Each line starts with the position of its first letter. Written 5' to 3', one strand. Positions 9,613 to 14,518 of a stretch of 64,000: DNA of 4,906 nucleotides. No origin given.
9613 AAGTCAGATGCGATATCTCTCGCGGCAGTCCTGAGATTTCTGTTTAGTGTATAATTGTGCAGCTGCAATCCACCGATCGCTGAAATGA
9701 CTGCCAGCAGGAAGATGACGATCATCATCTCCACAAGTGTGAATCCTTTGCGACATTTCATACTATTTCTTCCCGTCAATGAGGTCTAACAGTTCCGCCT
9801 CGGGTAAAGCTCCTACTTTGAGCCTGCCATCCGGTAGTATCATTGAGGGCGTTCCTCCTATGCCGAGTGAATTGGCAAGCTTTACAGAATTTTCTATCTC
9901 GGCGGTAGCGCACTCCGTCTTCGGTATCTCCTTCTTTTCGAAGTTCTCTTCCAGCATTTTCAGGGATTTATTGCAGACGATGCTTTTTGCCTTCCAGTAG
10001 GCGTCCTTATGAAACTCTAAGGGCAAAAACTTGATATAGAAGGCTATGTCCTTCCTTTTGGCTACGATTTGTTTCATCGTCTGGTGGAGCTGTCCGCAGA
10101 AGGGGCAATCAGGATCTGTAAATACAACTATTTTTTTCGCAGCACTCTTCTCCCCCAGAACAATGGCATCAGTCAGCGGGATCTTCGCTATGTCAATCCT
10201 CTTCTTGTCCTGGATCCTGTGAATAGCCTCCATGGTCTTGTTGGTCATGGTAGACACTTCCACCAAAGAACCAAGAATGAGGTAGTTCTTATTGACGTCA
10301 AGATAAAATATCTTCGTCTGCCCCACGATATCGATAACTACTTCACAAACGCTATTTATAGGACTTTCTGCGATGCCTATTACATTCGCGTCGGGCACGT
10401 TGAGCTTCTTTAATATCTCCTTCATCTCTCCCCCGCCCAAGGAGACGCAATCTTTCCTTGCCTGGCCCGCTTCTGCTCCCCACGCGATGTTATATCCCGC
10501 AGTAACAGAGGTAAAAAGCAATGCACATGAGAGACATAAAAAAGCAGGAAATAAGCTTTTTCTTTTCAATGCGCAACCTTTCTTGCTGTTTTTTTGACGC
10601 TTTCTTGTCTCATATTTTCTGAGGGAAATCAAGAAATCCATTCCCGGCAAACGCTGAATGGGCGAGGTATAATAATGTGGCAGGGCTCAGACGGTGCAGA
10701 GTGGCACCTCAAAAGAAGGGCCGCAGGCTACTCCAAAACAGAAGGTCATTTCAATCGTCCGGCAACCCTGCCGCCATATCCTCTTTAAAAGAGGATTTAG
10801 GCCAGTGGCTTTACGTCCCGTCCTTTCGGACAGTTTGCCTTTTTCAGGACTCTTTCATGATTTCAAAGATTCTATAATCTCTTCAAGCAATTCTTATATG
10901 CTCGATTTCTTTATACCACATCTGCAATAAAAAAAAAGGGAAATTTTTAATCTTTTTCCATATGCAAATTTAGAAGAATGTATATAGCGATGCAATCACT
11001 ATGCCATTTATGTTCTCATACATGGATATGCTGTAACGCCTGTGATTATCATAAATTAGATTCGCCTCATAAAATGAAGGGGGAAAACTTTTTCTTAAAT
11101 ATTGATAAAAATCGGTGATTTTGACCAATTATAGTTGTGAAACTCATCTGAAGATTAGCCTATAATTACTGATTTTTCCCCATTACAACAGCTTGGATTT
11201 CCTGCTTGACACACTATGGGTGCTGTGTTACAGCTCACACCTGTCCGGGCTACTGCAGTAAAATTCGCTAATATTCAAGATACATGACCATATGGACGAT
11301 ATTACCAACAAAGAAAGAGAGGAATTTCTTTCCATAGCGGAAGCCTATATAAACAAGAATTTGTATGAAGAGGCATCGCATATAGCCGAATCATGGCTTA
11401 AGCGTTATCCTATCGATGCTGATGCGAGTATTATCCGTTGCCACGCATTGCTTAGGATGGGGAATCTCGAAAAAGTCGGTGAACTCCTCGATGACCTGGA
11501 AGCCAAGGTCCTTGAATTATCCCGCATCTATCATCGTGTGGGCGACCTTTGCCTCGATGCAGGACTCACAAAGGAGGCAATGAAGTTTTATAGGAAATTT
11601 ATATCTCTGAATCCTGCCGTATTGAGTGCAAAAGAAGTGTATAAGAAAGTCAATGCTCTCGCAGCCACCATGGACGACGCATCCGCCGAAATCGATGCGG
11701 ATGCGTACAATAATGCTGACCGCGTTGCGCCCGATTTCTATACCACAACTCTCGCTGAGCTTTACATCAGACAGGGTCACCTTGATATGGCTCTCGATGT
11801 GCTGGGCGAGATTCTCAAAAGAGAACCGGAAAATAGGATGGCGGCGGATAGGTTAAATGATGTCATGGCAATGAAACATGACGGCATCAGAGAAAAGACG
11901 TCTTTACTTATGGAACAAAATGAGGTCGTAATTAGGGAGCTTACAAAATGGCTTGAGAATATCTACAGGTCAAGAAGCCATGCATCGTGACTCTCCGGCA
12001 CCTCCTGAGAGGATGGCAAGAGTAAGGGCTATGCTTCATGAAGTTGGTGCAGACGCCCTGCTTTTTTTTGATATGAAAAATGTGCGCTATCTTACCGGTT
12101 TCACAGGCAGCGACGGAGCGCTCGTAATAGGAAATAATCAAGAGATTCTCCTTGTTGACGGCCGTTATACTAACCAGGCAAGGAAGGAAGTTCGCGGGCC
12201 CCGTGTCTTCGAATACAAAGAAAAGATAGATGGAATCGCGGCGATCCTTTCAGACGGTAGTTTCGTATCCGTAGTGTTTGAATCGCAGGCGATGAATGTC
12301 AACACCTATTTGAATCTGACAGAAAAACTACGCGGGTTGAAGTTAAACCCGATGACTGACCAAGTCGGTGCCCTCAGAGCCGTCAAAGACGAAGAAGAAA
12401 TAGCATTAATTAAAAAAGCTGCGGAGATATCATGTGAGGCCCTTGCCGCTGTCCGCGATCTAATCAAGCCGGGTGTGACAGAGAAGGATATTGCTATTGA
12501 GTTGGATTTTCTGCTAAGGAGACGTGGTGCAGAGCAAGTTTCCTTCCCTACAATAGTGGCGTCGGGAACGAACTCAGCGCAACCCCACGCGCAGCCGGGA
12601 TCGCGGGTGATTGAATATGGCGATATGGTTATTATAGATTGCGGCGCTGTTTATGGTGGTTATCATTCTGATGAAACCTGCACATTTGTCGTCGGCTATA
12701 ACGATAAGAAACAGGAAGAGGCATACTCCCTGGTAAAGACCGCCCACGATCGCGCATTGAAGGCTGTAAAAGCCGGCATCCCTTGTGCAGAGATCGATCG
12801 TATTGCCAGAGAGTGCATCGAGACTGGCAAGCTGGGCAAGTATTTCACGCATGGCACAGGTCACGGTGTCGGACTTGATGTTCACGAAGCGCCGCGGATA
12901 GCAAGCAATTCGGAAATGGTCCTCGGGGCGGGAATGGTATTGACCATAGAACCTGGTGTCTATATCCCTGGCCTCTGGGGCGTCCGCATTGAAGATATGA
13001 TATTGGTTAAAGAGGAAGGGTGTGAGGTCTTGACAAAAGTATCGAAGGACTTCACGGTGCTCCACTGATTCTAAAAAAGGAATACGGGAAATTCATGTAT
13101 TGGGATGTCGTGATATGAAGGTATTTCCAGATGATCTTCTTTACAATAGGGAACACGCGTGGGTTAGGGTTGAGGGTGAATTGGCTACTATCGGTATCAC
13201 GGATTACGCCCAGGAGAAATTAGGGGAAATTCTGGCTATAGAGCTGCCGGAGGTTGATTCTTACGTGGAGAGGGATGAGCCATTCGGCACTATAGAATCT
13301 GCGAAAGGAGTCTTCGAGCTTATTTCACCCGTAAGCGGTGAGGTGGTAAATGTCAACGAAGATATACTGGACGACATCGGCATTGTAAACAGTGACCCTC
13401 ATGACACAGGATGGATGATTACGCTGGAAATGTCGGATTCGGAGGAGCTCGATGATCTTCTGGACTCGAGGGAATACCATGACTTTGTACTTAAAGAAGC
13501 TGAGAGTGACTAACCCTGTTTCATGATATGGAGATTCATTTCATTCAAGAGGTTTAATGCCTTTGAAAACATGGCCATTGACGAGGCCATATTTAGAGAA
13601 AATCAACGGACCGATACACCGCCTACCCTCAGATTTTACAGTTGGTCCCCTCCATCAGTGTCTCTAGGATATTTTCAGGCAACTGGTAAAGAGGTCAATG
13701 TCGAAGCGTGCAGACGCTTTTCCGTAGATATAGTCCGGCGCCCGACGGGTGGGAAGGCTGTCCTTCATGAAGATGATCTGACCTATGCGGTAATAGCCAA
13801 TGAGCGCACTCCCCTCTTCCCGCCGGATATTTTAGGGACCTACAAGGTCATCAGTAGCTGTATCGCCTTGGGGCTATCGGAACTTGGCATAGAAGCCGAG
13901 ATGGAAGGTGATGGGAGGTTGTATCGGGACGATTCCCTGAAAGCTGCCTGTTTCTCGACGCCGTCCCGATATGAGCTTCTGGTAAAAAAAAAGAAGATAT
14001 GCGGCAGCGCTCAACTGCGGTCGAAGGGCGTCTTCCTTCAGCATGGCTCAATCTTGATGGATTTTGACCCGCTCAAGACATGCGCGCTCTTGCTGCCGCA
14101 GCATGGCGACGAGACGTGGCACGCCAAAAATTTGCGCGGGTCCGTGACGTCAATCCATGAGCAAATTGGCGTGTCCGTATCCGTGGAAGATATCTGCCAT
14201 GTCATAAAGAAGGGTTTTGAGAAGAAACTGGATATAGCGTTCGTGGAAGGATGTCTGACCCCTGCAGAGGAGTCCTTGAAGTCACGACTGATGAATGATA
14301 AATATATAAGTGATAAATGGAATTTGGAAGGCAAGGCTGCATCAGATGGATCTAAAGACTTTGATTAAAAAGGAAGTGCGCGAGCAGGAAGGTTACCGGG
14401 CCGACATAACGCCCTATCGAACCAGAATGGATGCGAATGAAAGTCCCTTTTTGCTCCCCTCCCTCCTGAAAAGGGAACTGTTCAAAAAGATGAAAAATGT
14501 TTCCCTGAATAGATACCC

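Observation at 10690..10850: c-di-GMP-I riboswitch placed in front of the DsbC-like / minor-pilin / PilY1 operon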

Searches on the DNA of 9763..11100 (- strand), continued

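Call 22: search_with_rna_model(model_id=R1, sources=[L081, L082, L083, L084, L085, L086, L087, L088, L089, L090, L091, L092, L093, L094, L095, L096, L097, L098, L099, L100, L101, L102, L103, L104, L105, L106, L107, L108, L109, L110, L111, L112, L113, L114, L115, L116, L117, L118, L119, L120, L121, L122, L123, L124, L125, L126, L127, L128, L129, L130, L131, L132, L133, L134, L135, L136, L137, L138, L139, L140, L141, L142, L143, L144, L145, L146, L147, L148, L149, L150, L151, L152, L153, L154, L155, L156, L157, L158, L159, L160], max_evalue=0.01)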
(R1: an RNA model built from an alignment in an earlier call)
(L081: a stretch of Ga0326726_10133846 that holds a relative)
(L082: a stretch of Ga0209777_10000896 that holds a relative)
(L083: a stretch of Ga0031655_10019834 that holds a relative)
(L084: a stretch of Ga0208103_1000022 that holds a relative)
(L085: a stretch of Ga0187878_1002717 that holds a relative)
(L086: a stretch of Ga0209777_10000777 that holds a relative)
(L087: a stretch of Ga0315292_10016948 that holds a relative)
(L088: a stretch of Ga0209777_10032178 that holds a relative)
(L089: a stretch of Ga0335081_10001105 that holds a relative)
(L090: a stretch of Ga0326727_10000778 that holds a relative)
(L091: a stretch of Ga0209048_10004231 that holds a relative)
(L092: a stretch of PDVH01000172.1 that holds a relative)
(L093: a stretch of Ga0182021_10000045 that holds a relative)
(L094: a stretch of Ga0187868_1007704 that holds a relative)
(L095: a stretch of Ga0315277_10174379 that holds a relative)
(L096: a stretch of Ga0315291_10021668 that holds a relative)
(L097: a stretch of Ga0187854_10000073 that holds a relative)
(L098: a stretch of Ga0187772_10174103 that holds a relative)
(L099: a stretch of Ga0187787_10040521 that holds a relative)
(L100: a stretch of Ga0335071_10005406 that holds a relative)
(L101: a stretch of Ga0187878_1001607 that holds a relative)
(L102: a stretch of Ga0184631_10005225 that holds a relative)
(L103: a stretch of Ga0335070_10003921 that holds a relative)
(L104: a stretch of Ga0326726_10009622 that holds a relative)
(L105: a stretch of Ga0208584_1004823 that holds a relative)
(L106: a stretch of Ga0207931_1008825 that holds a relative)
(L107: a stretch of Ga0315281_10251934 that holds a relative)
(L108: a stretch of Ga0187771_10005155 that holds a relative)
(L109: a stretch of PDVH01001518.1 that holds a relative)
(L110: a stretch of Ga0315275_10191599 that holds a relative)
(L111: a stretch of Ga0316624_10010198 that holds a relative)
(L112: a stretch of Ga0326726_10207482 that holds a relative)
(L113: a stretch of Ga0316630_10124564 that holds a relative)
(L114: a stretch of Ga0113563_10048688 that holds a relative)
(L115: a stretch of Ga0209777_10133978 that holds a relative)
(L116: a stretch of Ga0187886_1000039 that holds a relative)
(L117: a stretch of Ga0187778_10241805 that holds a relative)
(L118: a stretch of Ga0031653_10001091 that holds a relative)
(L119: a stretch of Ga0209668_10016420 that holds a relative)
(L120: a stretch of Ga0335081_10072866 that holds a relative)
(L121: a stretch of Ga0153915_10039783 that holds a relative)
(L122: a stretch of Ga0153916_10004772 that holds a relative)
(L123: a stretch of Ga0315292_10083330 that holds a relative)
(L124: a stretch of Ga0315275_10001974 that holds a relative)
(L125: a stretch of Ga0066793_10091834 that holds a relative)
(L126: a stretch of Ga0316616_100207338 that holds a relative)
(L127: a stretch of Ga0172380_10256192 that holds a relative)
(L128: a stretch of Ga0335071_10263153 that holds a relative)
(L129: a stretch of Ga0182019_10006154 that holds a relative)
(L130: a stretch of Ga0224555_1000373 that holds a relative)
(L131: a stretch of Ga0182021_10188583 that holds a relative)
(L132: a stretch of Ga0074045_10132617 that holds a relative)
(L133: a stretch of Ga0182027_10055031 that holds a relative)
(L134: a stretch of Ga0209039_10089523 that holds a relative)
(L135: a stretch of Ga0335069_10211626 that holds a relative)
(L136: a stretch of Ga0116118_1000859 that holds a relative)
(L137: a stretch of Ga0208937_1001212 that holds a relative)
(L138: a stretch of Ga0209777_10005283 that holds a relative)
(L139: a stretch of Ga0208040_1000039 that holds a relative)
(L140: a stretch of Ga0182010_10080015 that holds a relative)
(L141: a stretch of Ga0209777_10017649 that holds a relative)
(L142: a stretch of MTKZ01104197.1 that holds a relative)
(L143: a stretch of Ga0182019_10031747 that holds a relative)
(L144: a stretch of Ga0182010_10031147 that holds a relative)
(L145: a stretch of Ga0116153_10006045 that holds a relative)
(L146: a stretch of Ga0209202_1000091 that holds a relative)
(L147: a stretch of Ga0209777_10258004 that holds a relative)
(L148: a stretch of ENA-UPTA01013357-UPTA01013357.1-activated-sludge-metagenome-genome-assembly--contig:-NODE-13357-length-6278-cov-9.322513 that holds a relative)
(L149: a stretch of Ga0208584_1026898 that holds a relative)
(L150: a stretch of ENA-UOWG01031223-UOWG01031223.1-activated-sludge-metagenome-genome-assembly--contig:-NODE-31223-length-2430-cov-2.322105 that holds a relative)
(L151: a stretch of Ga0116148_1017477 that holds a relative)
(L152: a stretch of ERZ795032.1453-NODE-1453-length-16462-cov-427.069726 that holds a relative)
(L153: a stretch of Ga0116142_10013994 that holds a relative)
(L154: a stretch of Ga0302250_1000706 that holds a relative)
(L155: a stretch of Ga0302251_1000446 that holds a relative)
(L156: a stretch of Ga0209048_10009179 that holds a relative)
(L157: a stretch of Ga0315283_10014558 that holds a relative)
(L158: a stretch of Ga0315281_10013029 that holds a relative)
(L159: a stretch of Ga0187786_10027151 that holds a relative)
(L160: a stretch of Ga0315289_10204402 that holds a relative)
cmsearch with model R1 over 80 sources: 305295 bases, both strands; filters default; matches with E-value up to 0.01: 43.
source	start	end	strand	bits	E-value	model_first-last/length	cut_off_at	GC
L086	2214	2319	+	133.4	4.4e-40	1-106/106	no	0.5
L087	1432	1537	+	133.4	4.4e-40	1-106/106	no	0.5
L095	1222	1327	+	132.8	7.2e-40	1-106/106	no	0.5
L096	61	166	+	132.8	7.2e-40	1-106/106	no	0.5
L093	2212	2317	+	132.4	9.3e-40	1-106/106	no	0.5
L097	2213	2318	+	132.2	1.1e-39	1-106/106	no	0.5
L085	2222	2327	+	131.8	1.5e-39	1-106/106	no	0.51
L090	2212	2317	+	131.8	1.5e-39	1-106/106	no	0.51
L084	2213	2318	+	130.9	3e-39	1-106/106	no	0.51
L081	257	360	+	127.3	4.5e-38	1-106/106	no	0.51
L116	2212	2315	+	123.1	1e-36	1-106/106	no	0.5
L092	2209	2318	+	120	1.1e-35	1-106/106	no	0.48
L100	2216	2320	+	119.3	1.8e-35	1-106/106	no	0.5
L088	1699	1808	+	119.2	1.9e-35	1-106/106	no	0.47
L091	2209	2318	+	117.3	8.2e-35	1-106/106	no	0.49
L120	271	372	+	114.6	5.9e-34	1-106/106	no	0.54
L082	2205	2314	+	113.1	1.8e-33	1-106/106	no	0.5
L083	2001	2110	+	113.1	1.8e-33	1-106/106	no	0.5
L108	1150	1249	+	111.4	6.6e-33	1-106/106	no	0.45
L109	82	181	+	110.1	1.8e-32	1-106/106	no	0.45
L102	2204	2307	+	109.8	2.1e-32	1-106/106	no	0.51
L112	67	166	+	108.5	6.1e-32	1-106/106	no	0.44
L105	1135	1237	+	106.4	2.8e-31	1-106/106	no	0.51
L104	2211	2310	+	105.9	4.1e-31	1-106/106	no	0.45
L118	2197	2301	+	105.8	4.4e-31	1-106/106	no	0.45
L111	32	131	+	102.8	4.1e-30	1-106/106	no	0.46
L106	1245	1347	+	101.3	1.3e-29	1-106/106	no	0.5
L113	462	564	+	100.9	1.7e-29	1-106/106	no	0.47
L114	826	928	+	100.9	1.7e-29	1-106/106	no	0.47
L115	622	724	+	100.8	1.9e-29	1-106/106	no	0.51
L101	2195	2294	+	100.6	2.2e-29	1-106/106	no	0.5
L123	1136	1238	+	98.9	8e-29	1-106/106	no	0.46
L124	2192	2294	+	98.9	8e-29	1-106/106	no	0.46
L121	1514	1617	+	98.7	9.2e-29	1-106/106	no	0.47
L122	2194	2297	+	98.7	9.2e-29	1-106/106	no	0.47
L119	220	322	+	98.3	1.2e-28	1-106/106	no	0.46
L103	2213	2311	+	87.7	3.5e-25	1-106/106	no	0.46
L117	1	63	+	54.3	2.6e-14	38-106/106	5'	0.46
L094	163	267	+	30.9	1.1e-06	1-106/106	no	0.4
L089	2230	2342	+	22.2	0.00077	1-106/106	no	0.44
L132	993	1076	+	19.6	0.0055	1-106/106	no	0.31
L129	1680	1763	+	18.8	0.0099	1-106/106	no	0.29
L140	992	1075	+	18.8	0.0099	1-106/106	no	0.29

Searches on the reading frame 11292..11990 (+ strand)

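Call 6: search_protein_families(library=pfam, proteins=[window:11292-11990:+], max_evalue=0.01)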
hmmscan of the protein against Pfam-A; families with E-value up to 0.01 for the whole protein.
window:11292-11990:+ (232 aa): 15 families
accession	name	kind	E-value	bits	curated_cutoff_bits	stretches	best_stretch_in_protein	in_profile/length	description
PF13428.12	TPR_14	-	8.1e-13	48.1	23.5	1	153-187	6-40/44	Tetratricopeptide repeat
PF13181.12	TPR_8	-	5.1e-11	42.3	25.7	1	78-109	2-33/34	Tetratricopeptide repeat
PF07719.23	TPR_2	-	7.7e-10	38.6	27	0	153-181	6-34/34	Tetratricopeptide repeat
PF00515.34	TPR_1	-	1.1e-06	28.7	27.8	0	78-108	2-32/34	Tetratricopeptide repeat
PF14559.12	TPR_19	-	1.3e-06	29.1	25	0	153-183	30-61/68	Tetratricopeptide repeat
PF13432.12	TPR_16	-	1.6e-05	25.7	32.7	0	153-184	2-33/65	Tetratricopeptide repeat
PF13174.12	TPR_6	-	1.8e-05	25.5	26.3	0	154-180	6-32/33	Tetratricopeptide repeat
PF01535.26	PPR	-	2.7e-05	24.5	25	0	152-177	4-29/31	PPR repeat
PF13176.12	TPR_7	-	3.7e-05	23.9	27.9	0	154-182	5-35/36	Tetratricopeptide repeat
PF25064.1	ARM_TT21_5th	-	0.00054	20.7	27.8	0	153-194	6-47/117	TT21 fifth ARM repeats domain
PF07721.20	TPR_4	-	0.0012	19.7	27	0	153-172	6-25/26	Tetratricopeptide repeat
PF13424.12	TPR_12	-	0.0015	19.1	30.1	0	72-102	40-70/77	Tetratricopeptide repeat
PF12569.14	NatA_aux_su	-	0.0024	17.3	33.3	0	55-126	16-87/515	N-terminal acetyltransferase A, auxiliary subunit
PF12895.13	ANAPC3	-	0.003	18.2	27.2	0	21-101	1-80/82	Anaphase-promoting complex, cyclosome, subunit 3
PF00637.26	Clathrin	-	0.004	17.3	29.6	0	81-130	74-119/143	Region in Clathrin and VPS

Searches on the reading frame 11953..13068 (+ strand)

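Call 6: search_protein_families(library=pfam, proteins=[window:11953-13068:+], max_evalue=0.01)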
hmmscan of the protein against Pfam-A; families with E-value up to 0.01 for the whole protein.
window:11953-13068:+ (371 aa): 2 families
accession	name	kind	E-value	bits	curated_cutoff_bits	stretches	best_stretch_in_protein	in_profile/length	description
PF00557.29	Peptidase_M24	-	7.8e-74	248.4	23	1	152-354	2-208/208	Metallopeptidase family M24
PF01321.24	Creatinase_N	-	1.1e-22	81.3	22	1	20-144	1-128/128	Creatinase/Prolidase N-terminal domain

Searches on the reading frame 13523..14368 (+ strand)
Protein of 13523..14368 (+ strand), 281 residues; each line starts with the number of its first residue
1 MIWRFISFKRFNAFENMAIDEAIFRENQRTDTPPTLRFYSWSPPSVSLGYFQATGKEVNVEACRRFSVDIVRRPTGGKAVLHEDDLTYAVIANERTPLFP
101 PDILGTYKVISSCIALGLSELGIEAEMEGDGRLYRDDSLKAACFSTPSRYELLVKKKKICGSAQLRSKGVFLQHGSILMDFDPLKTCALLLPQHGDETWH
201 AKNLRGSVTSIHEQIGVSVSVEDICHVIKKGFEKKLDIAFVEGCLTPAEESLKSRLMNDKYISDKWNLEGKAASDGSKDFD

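Call 50: search_protein_families(library=pfam, proteins=[window:13523-14368:+], max_evalue=0.001)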
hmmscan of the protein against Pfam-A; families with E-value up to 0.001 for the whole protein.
window:13523-14368:+ (281 aa): 2 families
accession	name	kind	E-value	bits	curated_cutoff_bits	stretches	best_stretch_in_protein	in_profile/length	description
PF21948.1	LplA-B_cat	-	2.4e-43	148.9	27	1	12-233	1-200/200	Lipoyl protein ligase A/B catalytic domain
PF03099.24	BPL_LplA_LipB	-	8.4e-17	61.8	21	1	56-182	14-133/133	Biotin/lipoate A/B protein ligase family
